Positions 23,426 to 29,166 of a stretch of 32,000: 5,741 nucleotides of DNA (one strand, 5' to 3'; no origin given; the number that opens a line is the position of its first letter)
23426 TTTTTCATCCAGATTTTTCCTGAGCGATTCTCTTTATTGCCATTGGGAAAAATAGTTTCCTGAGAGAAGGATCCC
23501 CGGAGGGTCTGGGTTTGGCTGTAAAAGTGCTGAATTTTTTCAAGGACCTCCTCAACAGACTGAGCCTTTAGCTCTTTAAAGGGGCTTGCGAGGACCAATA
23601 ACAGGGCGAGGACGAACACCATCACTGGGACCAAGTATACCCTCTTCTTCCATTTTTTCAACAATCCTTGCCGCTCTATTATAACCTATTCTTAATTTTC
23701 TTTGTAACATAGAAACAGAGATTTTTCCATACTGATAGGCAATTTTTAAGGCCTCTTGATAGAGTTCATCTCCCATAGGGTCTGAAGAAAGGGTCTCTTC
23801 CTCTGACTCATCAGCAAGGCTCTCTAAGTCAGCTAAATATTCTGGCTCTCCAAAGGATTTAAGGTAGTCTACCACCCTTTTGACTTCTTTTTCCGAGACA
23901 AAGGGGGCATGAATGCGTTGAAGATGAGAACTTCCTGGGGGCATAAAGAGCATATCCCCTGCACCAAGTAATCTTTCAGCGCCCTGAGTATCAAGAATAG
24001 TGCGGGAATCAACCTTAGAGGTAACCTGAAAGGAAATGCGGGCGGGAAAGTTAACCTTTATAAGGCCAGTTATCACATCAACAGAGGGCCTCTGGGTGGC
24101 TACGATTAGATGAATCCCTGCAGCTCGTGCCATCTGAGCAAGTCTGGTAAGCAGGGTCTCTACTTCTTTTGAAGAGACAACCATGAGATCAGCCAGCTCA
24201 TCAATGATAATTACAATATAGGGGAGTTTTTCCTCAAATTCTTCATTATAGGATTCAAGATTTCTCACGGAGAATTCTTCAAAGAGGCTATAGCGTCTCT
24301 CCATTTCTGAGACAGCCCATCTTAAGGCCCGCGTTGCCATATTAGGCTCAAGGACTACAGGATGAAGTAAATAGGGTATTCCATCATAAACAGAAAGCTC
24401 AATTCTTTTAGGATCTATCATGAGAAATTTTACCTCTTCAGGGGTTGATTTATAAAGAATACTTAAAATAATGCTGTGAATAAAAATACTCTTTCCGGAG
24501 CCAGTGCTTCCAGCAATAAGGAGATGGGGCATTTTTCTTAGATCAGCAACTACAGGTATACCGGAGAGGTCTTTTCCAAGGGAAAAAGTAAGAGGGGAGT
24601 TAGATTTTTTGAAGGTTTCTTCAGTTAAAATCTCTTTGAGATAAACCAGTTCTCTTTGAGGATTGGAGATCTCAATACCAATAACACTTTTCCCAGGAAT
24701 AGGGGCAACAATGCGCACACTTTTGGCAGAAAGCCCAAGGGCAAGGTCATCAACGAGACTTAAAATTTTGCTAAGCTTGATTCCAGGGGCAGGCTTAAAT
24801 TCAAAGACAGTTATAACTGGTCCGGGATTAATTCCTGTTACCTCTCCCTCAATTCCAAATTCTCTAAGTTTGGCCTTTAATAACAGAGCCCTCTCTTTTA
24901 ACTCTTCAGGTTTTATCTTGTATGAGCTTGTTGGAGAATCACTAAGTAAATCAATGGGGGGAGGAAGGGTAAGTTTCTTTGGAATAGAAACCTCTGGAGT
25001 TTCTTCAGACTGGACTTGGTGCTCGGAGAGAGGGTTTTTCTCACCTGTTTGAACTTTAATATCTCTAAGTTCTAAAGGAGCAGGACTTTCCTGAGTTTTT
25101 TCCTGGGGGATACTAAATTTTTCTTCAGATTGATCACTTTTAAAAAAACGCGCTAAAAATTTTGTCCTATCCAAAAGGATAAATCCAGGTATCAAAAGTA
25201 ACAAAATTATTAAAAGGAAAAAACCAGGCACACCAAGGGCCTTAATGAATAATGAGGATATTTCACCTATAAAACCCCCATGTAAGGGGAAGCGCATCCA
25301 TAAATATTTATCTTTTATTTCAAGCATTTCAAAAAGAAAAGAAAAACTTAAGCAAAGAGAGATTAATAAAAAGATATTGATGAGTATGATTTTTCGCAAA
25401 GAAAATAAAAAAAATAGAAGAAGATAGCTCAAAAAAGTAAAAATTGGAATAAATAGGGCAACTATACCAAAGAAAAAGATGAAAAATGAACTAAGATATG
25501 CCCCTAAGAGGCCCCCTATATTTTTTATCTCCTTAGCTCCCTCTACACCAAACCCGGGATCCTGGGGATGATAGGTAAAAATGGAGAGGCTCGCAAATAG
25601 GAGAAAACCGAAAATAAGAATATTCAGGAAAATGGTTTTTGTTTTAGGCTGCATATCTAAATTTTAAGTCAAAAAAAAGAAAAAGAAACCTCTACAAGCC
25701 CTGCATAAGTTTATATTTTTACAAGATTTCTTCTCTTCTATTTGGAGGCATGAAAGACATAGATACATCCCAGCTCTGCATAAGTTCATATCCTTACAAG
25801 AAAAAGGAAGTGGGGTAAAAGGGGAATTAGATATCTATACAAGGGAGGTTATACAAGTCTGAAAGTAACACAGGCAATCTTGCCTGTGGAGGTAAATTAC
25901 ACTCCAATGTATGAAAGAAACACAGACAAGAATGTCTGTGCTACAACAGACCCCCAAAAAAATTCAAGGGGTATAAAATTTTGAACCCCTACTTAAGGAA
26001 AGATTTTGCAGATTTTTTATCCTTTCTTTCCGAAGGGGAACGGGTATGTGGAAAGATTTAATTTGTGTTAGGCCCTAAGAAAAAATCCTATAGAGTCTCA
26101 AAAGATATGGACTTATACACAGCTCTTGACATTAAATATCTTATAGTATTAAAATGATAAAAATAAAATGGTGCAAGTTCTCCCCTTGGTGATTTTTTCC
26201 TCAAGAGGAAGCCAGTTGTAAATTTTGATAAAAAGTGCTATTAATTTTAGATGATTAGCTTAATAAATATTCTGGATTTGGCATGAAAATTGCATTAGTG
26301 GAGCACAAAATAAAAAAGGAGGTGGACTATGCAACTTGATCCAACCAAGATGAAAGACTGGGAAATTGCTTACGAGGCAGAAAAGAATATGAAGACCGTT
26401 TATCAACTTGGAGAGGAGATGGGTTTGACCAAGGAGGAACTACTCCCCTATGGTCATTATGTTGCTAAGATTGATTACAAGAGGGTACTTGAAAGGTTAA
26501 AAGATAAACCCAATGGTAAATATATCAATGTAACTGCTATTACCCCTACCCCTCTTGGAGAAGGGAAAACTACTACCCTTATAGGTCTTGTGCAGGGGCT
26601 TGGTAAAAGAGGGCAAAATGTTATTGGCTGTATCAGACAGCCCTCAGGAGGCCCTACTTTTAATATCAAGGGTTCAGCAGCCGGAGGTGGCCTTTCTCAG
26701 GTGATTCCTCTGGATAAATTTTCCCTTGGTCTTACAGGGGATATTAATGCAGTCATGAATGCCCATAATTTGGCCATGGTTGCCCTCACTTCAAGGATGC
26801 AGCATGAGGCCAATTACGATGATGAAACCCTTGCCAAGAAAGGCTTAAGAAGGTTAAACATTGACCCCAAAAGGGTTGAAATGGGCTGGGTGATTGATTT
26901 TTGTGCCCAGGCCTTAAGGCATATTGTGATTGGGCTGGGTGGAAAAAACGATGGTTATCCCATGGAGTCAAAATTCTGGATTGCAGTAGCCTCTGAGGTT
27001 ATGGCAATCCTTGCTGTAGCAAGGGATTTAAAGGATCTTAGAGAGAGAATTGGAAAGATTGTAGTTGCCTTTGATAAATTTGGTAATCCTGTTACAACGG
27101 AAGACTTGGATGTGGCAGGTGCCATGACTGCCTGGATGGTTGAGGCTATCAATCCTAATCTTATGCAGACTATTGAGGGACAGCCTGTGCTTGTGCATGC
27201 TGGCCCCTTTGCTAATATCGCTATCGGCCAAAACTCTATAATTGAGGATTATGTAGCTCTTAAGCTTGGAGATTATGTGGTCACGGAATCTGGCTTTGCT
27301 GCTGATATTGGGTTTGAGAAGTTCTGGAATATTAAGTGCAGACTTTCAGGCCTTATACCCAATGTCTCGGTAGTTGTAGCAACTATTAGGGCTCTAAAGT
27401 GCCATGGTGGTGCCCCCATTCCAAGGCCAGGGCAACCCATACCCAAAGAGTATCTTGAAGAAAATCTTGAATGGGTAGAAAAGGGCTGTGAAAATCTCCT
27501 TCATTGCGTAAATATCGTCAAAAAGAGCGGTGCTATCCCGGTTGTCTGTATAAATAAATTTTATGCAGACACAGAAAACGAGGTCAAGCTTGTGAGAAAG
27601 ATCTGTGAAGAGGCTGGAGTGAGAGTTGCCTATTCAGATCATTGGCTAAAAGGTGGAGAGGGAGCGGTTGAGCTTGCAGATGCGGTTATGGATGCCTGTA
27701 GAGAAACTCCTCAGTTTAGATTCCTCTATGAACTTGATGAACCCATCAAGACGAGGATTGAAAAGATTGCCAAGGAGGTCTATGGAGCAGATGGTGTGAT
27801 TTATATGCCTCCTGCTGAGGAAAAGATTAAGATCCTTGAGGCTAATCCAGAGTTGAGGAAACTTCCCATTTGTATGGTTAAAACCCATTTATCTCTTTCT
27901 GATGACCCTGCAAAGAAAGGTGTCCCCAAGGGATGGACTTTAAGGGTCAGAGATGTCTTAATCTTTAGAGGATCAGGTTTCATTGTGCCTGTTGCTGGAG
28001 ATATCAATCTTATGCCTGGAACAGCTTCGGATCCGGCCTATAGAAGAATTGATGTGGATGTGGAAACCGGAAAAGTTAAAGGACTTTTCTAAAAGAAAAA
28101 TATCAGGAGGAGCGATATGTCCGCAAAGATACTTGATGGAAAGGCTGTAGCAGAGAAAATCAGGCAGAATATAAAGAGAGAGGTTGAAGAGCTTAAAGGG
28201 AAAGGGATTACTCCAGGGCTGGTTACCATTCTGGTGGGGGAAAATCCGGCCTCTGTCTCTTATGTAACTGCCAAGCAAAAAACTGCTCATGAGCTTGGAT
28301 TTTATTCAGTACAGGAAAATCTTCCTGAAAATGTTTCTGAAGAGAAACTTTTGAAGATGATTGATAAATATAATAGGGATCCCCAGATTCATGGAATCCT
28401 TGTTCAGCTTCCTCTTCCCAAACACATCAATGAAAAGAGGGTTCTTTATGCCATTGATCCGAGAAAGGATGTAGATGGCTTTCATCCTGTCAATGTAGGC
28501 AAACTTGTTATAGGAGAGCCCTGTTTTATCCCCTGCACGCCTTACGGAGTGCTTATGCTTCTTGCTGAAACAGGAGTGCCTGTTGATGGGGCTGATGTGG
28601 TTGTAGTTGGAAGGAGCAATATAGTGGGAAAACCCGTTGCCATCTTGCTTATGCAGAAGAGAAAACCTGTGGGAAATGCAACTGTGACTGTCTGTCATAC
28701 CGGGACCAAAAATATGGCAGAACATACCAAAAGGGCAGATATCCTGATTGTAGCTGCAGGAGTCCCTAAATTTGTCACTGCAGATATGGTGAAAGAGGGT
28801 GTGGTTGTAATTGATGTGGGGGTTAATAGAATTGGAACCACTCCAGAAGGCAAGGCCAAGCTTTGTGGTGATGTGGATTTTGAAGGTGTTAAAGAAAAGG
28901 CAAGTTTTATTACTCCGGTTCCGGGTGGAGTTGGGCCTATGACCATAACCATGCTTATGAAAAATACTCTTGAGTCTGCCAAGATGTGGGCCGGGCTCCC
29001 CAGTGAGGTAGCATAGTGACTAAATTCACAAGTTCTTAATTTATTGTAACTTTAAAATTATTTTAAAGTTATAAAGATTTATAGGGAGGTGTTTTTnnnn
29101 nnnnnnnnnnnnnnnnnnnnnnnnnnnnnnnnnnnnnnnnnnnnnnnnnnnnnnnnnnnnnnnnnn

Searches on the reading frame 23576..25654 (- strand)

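Call 17: search_protein_families(library=pfam, proteins=[window:23576-25654:-], max_evalue=0.001)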
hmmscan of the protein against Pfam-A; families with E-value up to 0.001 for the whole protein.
window:23576-25654:- (692 aa): 7 families
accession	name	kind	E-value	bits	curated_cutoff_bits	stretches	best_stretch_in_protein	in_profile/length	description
PF01580.24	FtsK_SpoIIIE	-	6e-67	225.8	24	1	339-525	2-221/221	FtsK/SpoIIIE family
PF17854.6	FtsK_alpha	-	1.4e-31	109.1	22.9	1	232-331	2-101/101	FtsK alpha domain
PF09397.16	FtsK_gamma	-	1.6e-25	89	30.6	1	629-686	4-61/63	Ftsk gamma domain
PF13491.11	FtsK_4TM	-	2e-18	67.1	23.1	1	9-157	7-155/171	4TM region of DNA translocase FtsK/SpoIIIE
PF01935.23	DUF87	-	3e-06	28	23.2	1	364-415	10-60/220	Helicase HerA, central domain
PF12846.13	AAA_10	-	0.0003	20.4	27.5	0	375-417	21-59/362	AAA-like domain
PF00004.35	AAA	-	0.00047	21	21.2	0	378-524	1-112/131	ATPase family associated with various cellular activities (AAA)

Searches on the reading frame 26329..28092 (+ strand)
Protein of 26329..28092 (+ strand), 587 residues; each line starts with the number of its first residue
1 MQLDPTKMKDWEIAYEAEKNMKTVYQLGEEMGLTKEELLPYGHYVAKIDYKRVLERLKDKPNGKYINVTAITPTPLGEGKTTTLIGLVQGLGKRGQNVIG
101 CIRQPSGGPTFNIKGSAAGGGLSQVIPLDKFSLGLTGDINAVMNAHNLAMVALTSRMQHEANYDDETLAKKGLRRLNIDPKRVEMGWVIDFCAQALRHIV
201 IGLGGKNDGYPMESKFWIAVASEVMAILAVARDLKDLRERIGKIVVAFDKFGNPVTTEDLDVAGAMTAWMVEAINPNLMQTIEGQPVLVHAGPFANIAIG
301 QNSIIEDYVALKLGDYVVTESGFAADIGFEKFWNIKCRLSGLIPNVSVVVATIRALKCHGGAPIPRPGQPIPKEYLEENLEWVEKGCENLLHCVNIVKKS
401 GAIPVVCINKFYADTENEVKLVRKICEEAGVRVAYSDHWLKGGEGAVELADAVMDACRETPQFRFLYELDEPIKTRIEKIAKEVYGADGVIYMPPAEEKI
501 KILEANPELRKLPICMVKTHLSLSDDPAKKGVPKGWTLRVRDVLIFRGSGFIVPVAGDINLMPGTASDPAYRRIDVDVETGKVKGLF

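Call 17: search_protein_families(library=pfam, proteins=[window:26329-28092:+], max_evalue=0.001)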
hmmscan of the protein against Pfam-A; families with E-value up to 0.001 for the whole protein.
window:26329-28092:+ (587 aa): 1 family
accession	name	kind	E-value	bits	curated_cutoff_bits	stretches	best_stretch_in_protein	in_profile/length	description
PF01268.25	FTHFS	-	4.3e-235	781.6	27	1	9-587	2-556/556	Formate--tetrahydrofolate ligase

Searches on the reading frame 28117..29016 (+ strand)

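Call 17: search_protein_families(library=pfam, proteins=[window:28117-29016:+], max_evalue=0.001)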
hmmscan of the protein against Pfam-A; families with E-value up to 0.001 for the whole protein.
window:28117-29016:+ (299 aa): 2 families
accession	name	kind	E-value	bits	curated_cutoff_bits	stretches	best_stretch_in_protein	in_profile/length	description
PF02882.25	THF_DHG_CYH_C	-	5e-71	237.6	27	1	123-291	1-159/160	Tetrahydrofolate dehydrogenase/cyclohydrolase, NAD(P)-binding domain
PF00763.28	THF_DHG_CYH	-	9.2e-45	152.1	32.8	1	6-120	1-115/115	Tetrahydrofolate dehydrogenase/cyclohydrolase, catalytic domain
